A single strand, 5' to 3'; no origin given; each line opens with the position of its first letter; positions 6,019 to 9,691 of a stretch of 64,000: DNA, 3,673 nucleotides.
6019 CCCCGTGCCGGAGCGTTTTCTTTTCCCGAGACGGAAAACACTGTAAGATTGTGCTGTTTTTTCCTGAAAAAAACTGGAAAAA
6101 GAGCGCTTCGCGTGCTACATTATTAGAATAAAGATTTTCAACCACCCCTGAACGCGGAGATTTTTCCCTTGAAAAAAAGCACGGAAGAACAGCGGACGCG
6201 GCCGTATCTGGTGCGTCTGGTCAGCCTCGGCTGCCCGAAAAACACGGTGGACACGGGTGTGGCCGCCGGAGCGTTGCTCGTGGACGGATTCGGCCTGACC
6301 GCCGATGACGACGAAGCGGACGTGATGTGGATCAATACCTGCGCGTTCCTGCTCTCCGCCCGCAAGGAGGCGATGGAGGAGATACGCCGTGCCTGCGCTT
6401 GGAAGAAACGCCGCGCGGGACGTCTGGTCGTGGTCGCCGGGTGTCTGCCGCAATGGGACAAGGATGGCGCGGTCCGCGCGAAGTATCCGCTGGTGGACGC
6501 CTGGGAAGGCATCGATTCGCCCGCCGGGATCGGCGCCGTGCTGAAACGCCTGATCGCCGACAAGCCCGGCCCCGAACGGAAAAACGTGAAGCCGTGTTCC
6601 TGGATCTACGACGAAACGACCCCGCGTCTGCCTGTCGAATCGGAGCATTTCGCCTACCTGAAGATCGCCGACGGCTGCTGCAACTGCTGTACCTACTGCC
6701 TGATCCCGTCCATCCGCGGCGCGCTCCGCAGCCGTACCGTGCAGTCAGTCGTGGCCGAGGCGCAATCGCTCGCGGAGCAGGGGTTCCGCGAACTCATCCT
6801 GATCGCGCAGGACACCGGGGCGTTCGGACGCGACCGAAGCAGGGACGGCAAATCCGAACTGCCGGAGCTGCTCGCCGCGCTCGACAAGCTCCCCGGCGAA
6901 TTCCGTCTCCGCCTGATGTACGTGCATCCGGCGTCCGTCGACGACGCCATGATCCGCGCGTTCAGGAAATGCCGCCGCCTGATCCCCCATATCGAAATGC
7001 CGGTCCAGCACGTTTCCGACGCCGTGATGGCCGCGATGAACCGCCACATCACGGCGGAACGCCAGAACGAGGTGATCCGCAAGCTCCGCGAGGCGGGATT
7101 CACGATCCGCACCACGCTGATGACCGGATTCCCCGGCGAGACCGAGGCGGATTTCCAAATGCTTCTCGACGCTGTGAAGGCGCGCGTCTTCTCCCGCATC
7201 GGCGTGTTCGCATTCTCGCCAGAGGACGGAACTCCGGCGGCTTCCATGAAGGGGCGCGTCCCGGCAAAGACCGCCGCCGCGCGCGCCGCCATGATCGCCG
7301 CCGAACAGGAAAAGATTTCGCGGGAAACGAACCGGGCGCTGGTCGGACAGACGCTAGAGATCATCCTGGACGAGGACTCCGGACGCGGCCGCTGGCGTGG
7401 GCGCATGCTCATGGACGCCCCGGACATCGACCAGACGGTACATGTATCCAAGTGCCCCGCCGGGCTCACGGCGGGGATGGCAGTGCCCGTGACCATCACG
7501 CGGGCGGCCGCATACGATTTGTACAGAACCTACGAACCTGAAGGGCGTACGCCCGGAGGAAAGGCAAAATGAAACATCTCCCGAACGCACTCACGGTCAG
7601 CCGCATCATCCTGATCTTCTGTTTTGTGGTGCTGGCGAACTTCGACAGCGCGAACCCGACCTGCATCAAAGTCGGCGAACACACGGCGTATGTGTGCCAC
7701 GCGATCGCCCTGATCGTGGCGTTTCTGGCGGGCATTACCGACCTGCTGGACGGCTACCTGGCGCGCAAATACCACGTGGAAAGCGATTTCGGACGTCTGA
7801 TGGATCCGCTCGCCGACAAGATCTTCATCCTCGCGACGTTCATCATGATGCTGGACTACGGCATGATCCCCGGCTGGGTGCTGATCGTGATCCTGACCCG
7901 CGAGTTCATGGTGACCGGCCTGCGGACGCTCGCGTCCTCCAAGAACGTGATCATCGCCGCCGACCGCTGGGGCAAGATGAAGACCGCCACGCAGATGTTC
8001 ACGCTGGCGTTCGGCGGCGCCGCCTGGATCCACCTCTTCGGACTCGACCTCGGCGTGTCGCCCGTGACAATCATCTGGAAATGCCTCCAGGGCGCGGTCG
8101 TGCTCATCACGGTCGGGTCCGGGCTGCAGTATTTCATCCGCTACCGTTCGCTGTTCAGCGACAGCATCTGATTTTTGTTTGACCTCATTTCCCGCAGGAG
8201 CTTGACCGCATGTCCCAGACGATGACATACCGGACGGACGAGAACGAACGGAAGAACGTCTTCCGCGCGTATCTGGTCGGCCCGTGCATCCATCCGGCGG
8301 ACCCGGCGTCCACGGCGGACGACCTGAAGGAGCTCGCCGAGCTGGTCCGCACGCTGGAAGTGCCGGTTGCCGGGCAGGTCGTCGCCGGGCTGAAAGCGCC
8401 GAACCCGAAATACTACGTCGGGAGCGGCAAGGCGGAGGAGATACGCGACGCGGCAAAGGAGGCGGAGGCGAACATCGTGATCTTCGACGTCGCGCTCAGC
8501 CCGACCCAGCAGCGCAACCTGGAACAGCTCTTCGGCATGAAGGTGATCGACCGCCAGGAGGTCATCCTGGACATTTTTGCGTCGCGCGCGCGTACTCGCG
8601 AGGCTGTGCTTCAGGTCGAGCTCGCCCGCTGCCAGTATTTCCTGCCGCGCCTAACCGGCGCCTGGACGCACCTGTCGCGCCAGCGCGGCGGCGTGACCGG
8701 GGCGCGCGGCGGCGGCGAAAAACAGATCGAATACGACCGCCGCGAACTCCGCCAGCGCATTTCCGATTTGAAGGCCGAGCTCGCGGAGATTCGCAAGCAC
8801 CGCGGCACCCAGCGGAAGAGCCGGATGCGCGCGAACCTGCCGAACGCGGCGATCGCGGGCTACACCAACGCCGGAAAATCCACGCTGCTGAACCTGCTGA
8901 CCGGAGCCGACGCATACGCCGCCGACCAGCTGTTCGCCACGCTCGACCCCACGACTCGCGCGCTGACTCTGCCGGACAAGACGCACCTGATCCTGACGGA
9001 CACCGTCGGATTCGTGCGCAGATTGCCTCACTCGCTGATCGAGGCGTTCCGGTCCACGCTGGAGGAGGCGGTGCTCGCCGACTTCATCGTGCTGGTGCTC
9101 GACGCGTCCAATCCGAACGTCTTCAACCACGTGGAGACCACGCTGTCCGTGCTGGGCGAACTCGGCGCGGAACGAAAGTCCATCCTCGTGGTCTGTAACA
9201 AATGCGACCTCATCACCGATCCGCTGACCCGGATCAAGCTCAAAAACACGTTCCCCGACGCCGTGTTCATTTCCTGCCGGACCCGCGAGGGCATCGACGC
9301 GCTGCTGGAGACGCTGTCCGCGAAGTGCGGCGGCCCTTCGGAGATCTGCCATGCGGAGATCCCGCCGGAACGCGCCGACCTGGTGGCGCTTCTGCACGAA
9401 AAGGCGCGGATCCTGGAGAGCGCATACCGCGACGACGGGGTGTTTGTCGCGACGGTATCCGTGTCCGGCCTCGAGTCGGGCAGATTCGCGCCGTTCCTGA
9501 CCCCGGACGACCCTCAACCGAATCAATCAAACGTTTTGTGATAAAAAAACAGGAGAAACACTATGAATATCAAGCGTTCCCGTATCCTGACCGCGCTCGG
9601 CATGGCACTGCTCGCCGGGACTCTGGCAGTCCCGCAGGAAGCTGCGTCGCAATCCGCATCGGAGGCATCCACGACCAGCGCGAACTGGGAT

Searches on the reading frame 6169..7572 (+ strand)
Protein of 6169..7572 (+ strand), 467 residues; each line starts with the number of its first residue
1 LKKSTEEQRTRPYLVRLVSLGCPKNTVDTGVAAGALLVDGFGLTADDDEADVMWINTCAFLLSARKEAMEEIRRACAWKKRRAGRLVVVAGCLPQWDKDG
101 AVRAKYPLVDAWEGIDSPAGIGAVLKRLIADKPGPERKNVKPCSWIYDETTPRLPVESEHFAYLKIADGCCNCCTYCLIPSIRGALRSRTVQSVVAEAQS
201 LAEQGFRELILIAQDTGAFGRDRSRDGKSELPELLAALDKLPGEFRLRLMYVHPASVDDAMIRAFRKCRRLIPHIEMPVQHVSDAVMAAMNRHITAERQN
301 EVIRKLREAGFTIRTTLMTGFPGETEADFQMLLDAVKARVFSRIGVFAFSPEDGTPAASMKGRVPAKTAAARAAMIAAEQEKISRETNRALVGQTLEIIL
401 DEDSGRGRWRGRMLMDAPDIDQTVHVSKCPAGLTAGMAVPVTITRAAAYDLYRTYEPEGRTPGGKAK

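Call 16: search_protein_families(library=pfam, proteins=[window:6169-7572:+])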
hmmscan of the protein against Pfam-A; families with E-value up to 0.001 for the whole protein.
window:6169-7572:+ (467 aa): 3 families
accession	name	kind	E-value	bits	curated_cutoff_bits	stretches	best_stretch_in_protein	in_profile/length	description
PF04055.27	Radical_SAM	-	1.6e-21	77.6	29.5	1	166-334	3-164/166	Radical SAM superfamily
PF00919.26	UPF0004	-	9e-18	64.5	27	1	16-111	3-95/98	Uncharacterized protein family UPF0004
PF18693.7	TRAM_2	-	1.2e-11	45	27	1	392-452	1-59/63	TRAM domain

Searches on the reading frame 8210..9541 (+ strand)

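Call 16: search_protein_families(library=pfam, proteins=[window:8210-9541:+])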
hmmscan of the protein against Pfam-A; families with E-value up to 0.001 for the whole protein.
window:8210-9541:+ (443 aa): 9 families
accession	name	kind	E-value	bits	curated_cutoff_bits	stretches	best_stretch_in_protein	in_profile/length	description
PF13167.11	GTP-bdg_N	-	1.6e-31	109.1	25.4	1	37-124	2-89/89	GTP-binding GTPase N-terminal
PF16360.10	GTP-bdg_M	-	8.7e-30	103.5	29.5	1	126-205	1-79/79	GTP-binding GTPase Middle Region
PF01926.29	MMR_HSR1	-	8.5e-20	71.4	21.9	1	213-331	2-113/113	50S ribosome-binding GTPase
PF02421.24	FeoB_N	-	1.7e-06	28.1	27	1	213-366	3-153/156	Ferrous iron transport protein B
PF19275.4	HflX_C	-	1.2e-05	25.7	26.4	1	350-421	11-82/102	HflX C-terminal domain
PF03193.22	RsgA_GTPase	-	1.4e-05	25.4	30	0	178-268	73-168/174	RsgA GTPase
PF00009.33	GTP_EFTU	-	1.5e-05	25.1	26.5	0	287-369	90-182/188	Elongation factor Tu GTP binding domain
PF02492.25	cobW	-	0.00031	20.8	20.7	0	256-338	82-159/180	CobW/HypB/UreG, nucleotide-binding domain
PF16897.10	MMR_HSR1_Xtn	-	0.00034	21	35.2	1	325-369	58-100/106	C-terminal region of MMR_HSR1 domain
